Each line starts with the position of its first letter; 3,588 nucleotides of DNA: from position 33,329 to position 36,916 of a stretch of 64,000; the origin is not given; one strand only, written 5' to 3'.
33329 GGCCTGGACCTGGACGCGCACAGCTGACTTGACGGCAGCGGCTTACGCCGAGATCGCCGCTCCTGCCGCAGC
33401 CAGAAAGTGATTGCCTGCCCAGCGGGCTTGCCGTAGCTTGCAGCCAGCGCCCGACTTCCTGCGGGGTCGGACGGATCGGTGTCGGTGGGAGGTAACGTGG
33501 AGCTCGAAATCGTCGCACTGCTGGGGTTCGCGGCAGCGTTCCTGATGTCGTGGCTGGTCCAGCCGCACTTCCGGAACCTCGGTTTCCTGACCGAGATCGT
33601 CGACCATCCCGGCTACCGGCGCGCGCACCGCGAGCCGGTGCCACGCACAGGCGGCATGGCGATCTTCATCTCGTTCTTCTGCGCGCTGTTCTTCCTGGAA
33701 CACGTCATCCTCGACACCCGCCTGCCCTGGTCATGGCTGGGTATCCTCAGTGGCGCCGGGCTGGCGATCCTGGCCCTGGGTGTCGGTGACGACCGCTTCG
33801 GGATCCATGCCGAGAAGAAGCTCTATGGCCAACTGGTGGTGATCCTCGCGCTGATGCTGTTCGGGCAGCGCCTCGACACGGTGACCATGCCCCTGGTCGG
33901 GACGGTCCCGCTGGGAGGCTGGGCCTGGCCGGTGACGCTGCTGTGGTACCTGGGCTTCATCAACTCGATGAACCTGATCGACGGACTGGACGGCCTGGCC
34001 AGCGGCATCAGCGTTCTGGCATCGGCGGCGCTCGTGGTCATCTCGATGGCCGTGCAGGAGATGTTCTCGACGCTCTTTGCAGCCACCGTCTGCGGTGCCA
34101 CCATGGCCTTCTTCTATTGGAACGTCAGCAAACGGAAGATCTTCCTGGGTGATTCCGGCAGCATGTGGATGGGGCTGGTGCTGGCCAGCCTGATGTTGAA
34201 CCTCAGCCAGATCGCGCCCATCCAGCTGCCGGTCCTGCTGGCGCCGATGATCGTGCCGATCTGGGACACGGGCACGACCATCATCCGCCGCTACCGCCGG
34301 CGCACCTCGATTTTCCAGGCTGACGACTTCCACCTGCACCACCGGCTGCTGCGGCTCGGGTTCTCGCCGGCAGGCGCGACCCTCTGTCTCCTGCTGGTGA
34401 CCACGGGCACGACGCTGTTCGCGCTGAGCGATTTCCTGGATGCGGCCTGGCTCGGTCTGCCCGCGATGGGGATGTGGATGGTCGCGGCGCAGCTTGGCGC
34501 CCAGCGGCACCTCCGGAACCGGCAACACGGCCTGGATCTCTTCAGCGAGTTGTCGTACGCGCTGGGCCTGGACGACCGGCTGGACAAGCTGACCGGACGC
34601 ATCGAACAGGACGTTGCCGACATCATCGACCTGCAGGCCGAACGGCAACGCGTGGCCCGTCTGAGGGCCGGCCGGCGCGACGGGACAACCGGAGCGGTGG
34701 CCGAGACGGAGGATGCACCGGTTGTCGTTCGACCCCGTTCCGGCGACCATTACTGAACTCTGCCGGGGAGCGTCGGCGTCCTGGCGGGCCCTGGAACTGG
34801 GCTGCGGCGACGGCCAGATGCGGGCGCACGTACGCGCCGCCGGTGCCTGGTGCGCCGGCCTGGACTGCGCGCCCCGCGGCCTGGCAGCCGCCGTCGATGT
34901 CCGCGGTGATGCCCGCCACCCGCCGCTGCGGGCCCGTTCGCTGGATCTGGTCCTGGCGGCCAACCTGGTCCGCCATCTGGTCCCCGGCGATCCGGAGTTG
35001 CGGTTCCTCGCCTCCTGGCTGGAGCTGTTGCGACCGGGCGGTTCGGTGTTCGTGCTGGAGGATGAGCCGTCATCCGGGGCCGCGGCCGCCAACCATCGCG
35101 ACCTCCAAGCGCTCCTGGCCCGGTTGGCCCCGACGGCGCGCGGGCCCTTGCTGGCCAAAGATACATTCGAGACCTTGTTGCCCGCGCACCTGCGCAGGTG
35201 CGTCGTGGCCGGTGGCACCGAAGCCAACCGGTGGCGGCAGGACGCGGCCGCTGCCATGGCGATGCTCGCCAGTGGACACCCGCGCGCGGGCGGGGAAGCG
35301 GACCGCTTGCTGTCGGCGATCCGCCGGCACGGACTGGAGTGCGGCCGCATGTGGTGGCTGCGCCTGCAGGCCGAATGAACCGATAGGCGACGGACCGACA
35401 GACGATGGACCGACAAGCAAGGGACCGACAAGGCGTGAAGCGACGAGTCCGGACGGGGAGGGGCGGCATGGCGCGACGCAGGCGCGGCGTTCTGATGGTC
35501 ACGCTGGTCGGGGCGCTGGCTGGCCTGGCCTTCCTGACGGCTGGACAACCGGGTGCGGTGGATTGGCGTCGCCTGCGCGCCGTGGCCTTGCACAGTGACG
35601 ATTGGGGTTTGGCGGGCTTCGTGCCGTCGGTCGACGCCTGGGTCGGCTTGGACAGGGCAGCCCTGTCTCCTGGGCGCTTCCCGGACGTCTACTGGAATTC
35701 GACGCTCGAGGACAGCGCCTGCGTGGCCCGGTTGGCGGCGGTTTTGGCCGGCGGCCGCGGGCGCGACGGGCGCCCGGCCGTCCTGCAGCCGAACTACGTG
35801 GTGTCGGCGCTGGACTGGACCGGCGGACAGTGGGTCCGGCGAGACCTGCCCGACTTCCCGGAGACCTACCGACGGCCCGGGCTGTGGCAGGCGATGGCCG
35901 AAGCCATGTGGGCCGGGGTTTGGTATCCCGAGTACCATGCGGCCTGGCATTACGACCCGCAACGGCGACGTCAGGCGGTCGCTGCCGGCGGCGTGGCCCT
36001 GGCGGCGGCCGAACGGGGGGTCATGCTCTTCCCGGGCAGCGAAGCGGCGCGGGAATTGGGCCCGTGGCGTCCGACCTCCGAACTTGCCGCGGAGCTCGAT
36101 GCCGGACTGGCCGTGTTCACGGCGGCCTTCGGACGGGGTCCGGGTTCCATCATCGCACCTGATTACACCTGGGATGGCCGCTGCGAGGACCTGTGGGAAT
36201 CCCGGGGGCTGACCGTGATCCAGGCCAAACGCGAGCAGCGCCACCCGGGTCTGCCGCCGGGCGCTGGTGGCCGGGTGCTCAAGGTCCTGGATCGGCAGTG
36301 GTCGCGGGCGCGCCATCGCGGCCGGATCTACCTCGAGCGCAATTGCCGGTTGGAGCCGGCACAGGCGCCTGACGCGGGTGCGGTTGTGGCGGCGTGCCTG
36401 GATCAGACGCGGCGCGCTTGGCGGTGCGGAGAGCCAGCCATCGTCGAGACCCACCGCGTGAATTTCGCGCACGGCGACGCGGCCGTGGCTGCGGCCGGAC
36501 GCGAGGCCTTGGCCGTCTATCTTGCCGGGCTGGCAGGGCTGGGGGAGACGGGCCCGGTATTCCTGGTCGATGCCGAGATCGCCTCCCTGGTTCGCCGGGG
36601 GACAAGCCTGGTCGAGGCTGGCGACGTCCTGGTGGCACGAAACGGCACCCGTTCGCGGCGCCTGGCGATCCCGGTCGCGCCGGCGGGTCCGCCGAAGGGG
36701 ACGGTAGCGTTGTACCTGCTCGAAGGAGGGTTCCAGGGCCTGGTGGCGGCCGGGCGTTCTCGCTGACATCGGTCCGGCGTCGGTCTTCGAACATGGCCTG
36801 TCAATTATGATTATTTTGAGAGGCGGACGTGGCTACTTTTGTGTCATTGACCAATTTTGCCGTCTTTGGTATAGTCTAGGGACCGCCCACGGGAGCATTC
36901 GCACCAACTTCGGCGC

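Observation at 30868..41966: O-antigen-ligase-family gene, GT1 and WecA-like initiating transferase lie directly upstream of a gingipain-family T9SS cargo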

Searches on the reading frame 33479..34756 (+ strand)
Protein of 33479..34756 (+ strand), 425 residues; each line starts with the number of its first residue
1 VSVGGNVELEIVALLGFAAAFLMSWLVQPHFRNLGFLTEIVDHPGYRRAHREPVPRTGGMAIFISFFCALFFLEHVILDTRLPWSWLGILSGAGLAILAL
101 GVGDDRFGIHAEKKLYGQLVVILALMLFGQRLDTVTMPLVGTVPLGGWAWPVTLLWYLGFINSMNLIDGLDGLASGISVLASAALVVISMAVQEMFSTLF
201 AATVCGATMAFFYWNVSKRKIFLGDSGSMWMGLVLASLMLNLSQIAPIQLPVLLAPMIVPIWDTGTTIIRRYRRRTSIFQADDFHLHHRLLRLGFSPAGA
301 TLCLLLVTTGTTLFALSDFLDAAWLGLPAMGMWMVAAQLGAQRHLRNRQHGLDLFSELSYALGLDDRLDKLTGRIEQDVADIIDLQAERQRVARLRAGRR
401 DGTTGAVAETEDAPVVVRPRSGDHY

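Call 6: search_protein_families(library=pfam, proteins=[window:33479-34756:+], max_evalue=0.01)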
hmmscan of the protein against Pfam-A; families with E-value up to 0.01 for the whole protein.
window:33479-34756:+ (425 aa): 1 family
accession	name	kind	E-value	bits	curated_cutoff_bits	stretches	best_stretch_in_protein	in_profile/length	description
PF00953.26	Glycos_transf_4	-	1.1e-33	116.9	27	1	90-241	4-158/160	Glycosyl transferase family 4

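Call 7: search_protein_families(library=ncbifam, proteins=[window:33479-34756:+], max_evalue=0.01)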
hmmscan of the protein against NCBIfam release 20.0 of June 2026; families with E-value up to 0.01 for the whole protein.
window:33479-34756:+ (425 aa): 3 families
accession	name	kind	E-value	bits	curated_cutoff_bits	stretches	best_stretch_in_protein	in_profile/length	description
TIGR02380.1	ECA_wecA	exception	4.9e-36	124.6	326.05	1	17-315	4-302/346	UDP-N-acetylglucosamine--undecaprenyl-phosphate N-acetylglucosaminephosphotransferase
NF053644.1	MraY_archaea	equivalog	1.7e-22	80.2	450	1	111-260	150-295/340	pseudomurein biosynthesis MraY family phospho-N-acetylmuramoyl-pentapeptide-transferase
TIGR00445.1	mraY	equivalog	3.8e-14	52.9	192.05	1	47-242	28-245/321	phospho-N-acetylmuramoyl-pentapeptide-transferase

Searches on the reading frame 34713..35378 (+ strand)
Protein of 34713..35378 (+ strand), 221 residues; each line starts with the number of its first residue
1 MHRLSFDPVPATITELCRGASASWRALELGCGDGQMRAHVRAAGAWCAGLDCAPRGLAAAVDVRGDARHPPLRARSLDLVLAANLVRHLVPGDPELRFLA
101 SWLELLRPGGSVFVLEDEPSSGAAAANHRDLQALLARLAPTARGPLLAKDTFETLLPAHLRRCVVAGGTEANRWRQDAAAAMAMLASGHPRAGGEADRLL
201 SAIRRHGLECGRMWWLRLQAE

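Call 6: search_protein_families(library=pfam, proteins=[window:34713-35378:+], max_evalue=0.01)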
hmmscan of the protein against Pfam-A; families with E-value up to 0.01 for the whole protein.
window:34713-35378:+ (221 aa): 4 families
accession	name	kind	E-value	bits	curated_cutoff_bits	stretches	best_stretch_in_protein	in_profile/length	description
PF08241.18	Methyltransf_11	-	4.5e-10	40.5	21.2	1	27-113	1-94/95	Methyltransferase domain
PF13649.12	Methyltransf_25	-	2.1e-07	32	27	1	27-110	2-97/97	Methyltransferase domain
PF08242.18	Methyltransf_12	-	1.6e-06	29.2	30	1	27-111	1-97/98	Methyltransferase domain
PF13489.12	Methyltransf_23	-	8.5e-06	26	27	1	25-129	25-127/164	Methyltransferase domain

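Call 7: search_protein_families(library=ncbifam, proteins=[window:34713-35378:+], max_evalue=0.01)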
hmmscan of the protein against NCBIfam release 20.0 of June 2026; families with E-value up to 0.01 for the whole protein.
window:34713-35378:+ (221 aa): 3 families
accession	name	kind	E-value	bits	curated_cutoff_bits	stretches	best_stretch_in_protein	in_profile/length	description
NF045667.1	MTase_DVU1556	equivalog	6.2e-08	32.3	155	1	15-118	16-122/213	DVU_1556 family methyltransferase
NF043040.1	corrin_prot_MT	hypoth_equivalog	8.9e-06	25.3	180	1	2-61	20-80/216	corrinoid protein-associated methyltransferase CpaM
NF010703.0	PRK14103.1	equivalog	0.00015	21.3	320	1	20-114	27-124/256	trans-aconitate 2-methyltransferase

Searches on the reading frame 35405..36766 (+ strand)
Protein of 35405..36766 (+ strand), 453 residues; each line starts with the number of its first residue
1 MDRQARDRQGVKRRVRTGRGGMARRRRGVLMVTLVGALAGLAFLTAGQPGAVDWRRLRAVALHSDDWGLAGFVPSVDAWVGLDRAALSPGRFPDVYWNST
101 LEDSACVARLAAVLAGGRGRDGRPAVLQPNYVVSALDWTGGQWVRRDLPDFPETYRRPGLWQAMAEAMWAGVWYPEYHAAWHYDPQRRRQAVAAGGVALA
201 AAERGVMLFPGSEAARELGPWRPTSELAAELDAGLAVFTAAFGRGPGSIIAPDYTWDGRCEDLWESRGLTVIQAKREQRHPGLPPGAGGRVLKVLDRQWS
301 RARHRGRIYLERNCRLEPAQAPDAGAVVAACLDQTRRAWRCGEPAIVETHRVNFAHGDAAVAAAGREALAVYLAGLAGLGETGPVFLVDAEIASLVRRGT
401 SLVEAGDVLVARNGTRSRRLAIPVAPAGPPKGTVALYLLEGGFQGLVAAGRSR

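Call 6: search_protein_families(library=pfam, proteins=[window:35405-36766:+], max_evalue=0.01)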
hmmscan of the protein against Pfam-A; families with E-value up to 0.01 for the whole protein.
window:35405-36766:+ (453 aa): 0 families

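Call 7: search_protein_families(library=ncbifam, proteins=[window:35405-36766:+], max_evalue=0.01)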
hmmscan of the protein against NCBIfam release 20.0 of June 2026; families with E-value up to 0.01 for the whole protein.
window:35405-36766:+ (453 aa): 0 families

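Call 44: search_protein_families(library=pfam, proteins=[window:35405-36766:+], max_evalue=10)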
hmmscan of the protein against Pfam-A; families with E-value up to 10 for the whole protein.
window:35405-36766:+ (453 aa): 0 families

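Call 45: find_homologous_proteins(query=window:35405-36766:+, max_evalue=0.001)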
Query window:35405-36766:+ (453 aa): 211 proteins with E <= 0.001 among 8000 candidates; the best 120 are listed.
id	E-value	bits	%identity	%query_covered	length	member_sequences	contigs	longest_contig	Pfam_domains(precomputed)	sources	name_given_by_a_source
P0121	2.0e-285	965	100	95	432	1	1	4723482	-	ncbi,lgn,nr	ncbi:MAG: hypothetical protein IPK64_08640 [bacterium]|nr:hypothetical protein [bacterium]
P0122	9.6e-232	788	82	95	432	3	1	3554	-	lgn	-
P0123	7.5e-230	782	81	95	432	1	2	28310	-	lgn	-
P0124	1.9e-229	780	81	95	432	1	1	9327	-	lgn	-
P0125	6.6e-222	755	79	95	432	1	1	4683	-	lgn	-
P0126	1.5e-221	754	80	94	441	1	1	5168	-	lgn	-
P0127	3.1e-203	694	75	94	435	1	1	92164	-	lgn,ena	-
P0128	3.8e-203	694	74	95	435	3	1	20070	-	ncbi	-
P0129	7.7e-193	660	72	94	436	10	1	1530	-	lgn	-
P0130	2.8e-190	651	77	87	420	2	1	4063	-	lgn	-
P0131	6.7e-181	620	69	93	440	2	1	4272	-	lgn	-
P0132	2.5e-180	618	69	93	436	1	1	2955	-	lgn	-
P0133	4.8e-170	584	67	88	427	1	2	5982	-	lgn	-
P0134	7.2e-169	580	66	94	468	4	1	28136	-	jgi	-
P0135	7.7e-169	580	65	95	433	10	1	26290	-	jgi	jgi:hypothetical protein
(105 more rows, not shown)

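Call 48: search_solved_structures(query=A3, max_evalue=10, show_alignments=2)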
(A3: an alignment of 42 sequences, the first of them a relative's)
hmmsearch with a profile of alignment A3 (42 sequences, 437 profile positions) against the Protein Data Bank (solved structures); distinct sequences matched with E-value up to 10: 0.

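Call 56: predict_structure(alignment_id=A3)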
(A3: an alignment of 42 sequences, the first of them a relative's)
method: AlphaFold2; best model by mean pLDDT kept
length: 432 residues; sequences in the alignment: 42
mean_pLDDT: 89.9   pTM: 0.90
mean pLDDT of the five models: 89.9, 89.7, 88.9, 86.6, 86.2
residues with pLDDT >= 90: 292; 70-90: 118; 50-70: 15; < 50: 7
segments of 3 or more residues with pLDDT < 50: 430-432
pLDDT, mean of each block of 10 residues (from residue 1): 87 91 77 92 94 94 84 92 98 95 96 95 96 95 96 95 94 95 94 85 94 97 90 78 91 79 87 86 87 95 97 95 95 96 98 91 92 92 85 91 57 81 75 46
secondary structure, 60 per line:
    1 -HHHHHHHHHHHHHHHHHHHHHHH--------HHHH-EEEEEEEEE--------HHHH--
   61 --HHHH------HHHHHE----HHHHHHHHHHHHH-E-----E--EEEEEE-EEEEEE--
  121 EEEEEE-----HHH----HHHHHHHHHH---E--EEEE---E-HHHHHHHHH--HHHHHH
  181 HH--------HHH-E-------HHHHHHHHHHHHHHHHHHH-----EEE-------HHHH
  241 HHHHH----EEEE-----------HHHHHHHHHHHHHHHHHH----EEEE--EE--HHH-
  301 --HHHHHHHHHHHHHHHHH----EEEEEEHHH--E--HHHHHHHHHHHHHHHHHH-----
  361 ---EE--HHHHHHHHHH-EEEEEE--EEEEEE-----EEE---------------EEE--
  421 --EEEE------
elements in order: H2-24 H33-36 E38-46 H55-58 H63-66 H73-77 H83-95 E106-111 E113-118 E121-126 H139-148 E155-158 H164-172 H175-182 H203-221 E227-229 H237-245 E250-253 H265-282 E287-290 H303-319 E324-329 H338-355 H368-377 E379-384 E387-392 E398-400 E416-418 E423-426

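Call 59: fold_search(model_id=the predicted structure, library=pdb)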
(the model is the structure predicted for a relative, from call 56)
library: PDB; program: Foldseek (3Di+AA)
matches with E <= 10: 1357; with E <= 0.001: 10
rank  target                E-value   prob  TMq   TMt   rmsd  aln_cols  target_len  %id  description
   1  3rxz_C                7.7e-06  1.00  0.43  0.61   7.6       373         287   14  Crystal structure of putative polysaccharide deacetylase from Mycobacterium smegmatis (released 2011-06-22)
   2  3rxz_B                1.3e-05  1.00  0.38  0.55   8.4       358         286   14  Crystal structure of putative polysaccharide deacetylase from Mycobacterium smegmatis (released 2011-06-22)
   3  8t0j                  3.8e-05  1.00  0.38  0.58   9.8       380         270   11  Salmonella Typhimurium ArnD (released 2023-10-18)
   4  3rxz_A                1.6e-04  1.00  0.40  0.58   7.9       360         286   14  Crystal structure of putative polysaccharide deacetylase from Mycobacterium smegmatis (released 2011-06-22)
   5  3qbu_A                2.3e-04  1.00  0.40  0.56   7.6       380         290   11  Crystal structure of putative peptidoglycan deactelyase (HP0310) from Helicobacter pylori (released 2011-05-25)
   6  7e1y_A                2.4e-04  0.89  0.25  0.21  26.0       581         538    7  Staphylothermus marinus amylopullulanase -SmApu (released 2022-02-09)
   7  4wcj                  5.2e-04  0.99  0.24  0.39   7.3       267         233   12  Structure of IcaB from Ammonifex degensii (released 2014-11-12)
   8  6nwz_A                7.4e-04  0.98  0.38  0.26  13.8       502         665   10  Crystal structure of Agd3 a novel carbohydrate deacetylase (released 2020-02-12)
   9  3p0b                  7.8e-04  0.98  0.33  0.29  12.0       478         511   10  Thermus thermophilus family GH57 branching enzyme: crystal structure, mechanism of action and products formed (released 2010-10-20)
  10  7fbw                  8.3e-04  1.00  0.33  0.71   5.6       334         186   11  Acetylxylan esterase from Caldanaerobacter subterraneus subsp. tengcongensis (released 2021-10-27)
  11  7wmx                  1.1e-03  0.93  0.29  0.39  11.7       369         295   13  Crystal structure of methylenetetrahydrofolate reductase MSMEG_6649 from Mycobacterium smegmatis with 5,10-methylenetetr (released 2023-01-25)
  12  4fmv                  1.4e-03  0.69  0.25  0.27  17.6       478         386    9  Crystal Structure Analysis of a GH30 Endoxylanase from Clostridium papyrosolvens C71 (released 2013-06-19)
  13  4u10_A                1.7e-03  0.89  0.23  0.33  11.9       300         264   12  Probing the structure and mechanism of de-N-acetylase from aggregatibacter actinomycetemcomitans (released 2015-01-14)
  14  1z7a_C                2.0e-03  0.99  0.35  0.47  10.8       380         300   10  Crystal structure of probable Polysaccharide deacetylase from Pseudomonas aeruginosa PAO1 (released 2005-05-10)
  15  8a6l_A                2.3e-03  0.80  0.29  0.28  21.8       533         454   13  Human 4F2hc-LAT2 heterodimeric amino acid transporter in complex with anticalin D11vs (released 2022-11-09)
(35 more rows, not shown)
